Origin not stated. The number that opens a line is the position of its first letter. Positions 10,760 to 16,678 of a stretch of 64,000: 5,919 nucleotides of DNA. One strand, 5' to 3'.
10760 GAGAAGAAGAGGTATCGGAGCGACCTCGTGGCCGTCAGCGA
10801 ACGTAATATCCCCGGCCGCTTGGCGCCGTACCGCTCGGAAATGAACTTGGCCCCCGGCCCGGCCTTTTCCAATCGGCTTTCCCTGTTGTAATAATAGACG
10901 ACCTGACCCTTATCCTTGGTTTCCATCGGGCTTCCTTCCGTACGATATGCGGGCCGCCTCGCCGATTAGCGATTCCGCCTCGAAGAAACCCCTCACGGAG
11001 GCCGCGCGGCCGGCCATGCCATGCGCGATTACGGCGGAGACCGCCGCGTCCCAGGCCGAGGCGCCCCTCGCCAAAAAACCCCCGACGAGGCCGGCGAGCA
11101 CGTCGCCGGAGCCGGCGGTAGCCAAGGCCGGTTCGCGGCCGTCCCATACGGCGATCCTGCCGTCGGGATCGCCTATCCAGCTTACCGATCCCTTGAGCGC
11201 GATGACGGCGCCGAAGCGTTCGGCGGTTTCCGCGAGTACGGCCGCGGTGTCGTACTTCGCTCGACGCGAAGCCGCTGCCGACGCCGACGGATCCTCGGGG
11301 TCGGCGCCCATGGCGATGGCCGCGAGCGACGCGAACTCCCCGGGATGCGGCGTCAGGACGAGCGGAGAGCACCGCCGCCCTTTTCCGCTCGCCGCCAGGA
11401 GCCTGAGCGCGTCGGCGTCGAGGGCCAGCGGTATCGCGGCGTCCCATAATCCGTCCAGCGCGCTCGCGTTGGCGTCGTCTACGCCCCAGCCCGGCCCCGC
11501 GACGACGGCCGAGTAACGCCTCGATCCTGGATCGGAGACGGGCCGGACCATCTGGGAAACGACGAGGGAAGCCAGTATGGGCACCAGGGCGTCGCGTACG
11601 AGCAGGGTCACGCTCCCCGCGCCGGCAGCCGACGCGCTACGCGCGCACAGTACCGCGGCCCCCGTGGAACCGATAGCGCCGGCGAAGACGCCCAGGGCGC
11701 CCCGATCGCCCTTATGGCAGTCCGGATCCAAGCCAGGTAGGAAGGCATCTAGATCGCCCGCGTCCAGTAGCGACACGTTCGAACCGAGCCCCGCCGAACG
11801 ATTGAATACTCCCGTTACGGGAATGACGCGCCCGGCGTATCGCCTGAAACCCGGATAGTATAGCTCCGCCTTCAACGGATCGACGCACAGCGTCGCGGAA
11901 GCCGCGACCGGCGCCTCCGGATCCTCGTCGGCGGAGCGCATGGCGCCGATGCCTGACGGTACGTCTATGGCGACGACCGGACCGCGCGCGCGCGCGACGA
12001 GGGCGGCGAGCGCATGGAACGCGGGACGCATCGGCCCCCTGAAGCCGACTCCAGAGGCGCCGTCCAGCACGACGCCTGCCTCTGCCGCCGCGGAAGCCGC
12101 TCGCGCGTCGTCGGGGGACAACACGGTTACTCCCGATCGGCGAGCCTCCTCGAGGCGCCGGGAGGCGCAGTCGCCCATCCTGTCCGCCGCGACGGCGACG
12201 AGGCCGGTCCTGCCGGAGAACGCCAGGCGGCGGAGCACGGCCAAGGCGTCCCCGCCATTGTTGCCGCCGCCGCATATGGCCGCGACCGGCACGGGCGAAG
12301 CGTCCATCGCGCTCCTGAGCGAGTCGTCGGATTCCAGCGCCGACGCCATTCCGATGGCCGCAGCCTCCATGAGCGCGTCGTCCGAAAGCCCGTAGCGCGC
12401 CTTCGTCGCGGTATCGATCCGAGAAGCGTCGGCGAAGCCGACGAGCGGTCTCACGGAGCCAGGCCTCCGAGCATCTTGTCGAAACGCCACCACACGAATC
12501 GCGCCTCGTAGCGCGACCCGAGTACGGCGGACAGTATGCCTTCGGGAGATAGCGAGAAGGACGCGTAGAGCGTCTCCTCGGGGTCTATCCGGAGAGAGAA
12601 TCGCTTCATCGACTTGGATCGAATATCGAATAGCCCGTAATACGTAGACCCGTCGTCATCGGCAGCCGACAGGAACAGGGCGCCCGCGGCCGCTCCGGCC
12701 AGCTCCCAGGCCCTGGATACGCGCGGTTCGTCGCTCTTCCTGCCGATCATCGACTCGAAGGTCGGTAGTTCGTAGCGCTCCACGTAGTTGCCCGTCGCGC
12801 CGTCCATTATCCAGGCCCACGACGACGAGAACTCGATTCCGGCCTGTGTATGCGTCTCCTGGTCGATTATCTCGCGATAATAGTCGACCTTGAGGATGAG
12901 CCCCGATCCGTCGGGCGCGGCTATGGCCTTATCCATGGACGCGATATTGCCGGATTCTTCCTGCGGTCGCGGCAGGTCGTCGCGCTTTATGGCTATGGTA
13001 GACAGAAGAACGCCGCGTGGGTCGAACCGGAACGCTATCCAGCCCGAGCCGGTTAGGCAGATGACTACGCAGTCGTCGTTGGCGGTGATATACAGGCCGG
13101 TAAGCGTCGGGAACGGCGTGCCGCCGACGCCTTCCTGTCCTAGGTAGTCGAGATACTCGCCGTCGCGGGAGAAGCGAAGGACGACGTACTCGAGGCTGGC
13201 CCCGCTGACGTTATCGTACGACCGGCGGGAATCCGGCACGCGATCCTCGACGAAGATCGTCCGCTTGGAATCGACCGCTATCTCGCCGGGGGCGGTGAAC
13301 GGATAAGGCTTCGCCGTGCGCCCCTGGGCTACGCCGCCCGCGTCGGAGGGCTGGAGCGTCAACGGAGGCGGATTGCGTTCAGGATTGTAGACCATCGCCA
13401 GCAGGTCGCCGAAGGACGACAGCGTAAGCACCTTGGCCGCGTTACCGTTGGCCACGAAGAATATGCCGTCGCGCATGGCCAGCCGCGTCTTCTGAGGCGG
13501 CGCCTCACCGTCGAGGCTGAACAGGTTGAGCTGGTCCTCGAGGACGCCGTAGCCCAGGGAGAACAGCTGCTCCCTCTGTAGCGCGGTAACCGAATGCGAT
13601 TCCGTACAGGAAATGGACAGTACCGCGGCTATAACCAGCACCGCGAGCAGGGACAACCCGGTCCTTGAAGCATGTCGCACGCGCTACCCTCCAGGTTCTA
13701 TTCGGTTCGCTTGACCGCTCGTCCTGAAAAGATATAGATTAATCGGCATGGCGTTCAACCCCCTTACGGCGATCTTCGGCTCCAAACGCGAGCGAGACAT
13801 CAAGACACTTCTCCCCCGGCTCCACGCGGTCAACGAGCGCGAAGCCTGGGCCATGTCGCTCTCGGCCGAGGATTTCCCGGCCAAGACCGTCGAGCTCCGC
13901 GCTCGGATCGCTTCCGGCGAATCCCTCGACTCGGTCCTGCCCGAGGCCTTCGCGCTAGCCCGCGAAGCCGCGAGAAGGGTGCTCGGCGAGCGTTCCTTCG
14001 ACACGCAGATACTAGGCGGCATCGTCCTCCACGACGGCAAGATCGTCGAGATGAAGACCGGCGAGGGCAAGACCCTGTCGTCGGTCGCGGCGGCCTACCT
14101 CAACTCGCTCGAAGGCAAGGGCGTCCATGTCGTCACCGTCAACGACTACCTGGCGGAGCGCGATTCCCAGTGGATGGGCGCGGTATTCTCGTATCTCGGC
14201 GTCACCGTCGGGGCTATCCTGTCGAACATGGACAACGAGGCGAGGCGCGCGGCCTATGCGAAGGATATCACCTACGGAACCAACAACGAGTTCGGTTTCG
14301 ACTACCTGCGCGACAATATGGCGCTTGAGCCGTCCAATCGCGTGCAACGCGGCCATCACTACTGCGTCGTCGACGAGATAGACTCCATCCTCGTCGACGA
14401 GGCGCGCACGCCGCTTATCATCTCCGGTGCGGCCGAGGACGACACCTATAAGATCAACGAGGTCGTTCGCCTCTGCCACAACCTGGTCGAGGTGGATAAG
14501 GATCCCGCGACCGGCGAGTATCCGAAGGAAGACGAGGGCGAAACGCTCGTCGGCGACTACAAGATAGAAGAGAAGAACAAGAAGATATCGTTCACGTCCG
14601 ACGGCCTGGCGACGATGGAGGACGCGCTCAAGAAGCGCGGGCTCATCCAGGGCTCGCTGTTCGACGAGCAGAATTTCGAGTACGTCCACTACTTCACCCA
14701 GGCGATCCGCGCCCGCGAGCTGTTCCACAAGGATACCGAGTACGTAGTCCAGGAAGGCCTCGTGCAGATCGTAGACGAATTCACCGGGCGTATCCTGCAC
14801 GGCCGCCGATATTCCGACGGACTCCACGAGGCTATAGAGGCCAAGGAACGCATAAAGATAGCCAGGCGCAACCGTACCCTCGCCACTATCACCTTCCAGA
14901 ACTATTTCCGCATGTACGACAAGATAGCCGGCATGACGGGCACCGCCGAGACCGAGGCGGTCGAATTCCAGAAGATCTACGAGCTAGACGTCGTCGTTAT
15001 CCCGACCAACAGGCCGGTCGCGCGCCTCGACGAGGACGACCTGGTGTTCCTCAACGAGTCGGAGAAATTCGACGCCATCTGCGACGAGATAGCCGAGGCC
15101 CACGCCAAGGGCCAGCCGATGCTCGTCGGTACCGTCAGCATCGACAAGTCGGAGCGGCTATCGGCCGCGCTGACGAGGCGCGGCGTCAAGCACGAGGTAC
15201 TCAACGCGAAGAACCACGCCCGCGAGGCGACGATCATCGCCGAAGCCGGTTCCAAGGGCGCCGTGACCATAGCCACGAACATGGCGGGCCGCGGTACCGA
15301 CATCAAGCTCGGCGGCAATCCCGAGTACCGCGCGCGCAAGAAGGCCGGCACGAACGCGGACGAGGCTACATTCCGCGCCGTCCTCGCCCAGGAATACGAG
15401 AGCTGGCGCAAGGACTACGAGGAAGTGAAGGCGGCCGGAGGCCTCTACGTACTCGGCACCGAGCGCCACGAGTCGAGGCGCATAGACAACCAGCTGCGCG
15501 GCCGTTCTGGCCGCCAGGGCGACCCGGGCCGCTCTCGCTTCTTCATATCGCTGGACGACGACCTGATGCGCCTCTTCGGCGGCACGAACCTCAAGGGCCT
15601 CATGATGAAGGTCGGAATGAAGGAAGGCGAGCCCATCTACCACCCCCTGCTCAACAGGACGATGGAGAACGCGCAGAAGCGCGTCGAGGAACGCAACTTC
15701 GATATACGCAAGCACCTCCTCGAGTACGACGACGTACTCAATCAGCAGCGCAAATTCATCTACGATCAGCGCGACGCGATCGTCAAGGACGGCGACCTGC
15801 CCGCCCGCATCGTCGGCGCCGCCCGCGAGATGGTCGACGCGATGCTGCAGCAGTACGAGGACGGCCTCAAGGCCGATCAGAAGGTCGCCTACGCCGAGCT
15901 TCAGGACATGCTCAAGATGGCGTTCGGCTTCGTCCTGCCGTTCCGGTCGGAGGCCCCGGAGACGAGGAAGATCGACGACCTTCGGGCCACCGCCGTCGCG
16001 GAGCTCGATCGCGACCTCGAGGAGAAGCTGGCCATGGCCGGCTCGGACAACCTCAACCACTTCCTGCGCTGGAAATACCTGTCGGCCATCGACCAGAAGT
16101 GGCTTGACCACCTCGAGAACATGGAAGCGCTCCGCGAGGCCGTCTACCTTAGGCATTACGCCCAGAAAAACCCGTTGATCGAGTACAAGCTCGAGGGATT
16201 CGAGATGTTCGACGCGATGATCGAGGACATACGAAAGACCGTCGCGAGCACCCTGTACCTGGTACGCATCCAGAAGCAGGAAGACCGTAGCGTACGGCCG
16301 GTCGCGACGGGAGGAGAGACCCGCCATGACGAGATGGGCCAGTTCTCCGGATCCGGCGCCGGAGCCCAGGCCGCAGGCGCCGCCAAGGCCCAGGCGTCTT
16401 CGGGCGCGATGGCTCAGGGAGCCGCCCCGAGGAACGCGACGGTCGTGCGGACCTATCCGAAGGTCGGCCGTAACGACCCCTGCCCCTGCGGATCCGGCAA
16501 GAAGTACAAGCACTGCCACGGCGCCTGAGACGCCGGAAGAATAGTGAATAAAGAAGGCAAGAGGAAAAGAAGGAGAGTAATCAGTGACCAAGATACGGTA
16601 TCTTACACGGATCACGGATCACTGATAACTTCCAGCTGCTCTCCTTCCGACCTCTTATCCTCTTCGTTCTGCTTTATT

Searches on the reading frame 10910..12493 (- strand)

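Call 64: search_protein_families(library=pfam, proteins=[window:10910-12493:-], max_evalue=0.00001)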
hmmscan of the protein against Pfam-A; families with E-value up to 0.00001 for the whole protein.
window:10910-12493:- (527 aa): 2 families
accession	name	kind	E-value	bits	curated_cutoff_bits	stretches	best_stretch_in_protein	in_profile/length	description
PF01256.23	Carb_kinase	-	2e-41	142.5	27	1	268-499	2-224/242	NAD(P)H-hydrate dehydratase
PF03853.21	YjeF_N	-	1.4e-22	80.9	24.9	1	39-205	2-164/169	YjeF-related protein N-terminus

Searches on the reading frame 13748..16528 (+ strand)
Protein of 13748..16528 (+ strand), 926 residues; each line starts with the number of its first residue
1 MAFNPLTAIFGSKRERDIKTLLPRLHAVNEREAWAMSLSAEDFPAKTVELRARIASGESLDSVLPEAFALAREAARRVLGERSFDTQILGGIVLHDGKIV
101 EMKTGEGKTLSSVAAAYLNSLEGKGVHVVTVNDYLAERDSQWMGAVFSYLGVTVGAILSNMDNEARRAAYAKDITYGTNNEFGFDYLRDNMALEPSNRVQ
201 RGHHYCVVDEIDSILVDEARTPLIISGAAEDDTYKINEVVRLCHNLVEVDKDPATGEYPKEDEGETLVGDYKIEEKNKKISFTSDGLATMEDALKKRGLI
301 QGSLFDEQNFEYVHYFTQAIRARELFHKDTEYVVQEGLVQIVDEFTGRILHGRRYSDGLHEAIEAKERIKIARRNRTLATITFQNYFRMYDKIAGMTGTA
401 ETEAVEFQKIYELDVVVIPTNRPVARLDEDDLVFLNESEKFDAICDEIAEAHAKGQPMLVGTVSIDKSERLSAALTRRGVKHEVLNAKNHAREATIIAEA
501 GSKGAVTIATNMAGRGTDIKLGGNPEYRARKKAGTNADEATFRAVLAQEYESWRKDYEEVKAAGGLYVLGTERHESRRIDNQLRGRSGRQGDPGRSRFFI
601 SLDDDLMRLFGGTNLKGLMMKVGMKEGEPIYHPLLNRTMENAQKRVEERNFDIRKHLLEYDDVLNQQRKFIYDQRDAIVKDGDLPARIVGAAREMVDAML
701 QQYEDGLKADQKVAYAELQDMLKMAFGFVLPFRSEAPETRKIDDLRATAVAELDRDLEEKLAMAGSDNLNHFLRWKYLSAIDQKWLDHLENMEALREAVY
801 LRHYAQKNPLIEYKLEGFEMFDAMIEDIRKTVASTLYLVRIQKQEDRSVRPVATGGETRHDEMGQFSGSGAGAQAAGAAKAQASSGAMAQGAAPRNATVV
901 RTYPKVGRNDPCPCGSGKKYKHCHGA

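Call 64: search_protein_families(library=pfam, proteins=[window:13748-16528:+], max_evalue=0.00001)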
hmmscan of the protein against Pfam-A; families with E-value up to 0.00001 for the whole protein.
window:13748-16528:+ (926 aa): 5 families
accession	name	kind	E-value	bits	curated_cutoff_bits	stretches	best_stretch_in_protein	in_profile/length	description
PF07517.20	SecA_DEAD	-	6.1e-120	400.3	24.6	1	7-408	2-290/290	SecA DEAD-like domain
PF21090.3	P-loop_SecA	-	7.9e-93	310.2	27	1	423-627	1-205/205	SecA P-loop domain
PF07516.18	SecA_SW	-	1.3e-57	195.6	26.7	1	629-839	1-199/200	SecA Wing and Scaffold domain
PF01043.26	SecA_PP_bind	-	3.7e-32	111.6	23.5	1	263-364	20-110/110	SecA preprotein cross-linking domain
PF02810.21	SEC-C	-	4.8e-11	42.7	20.4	1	908-925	1-18/19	SEC-C motif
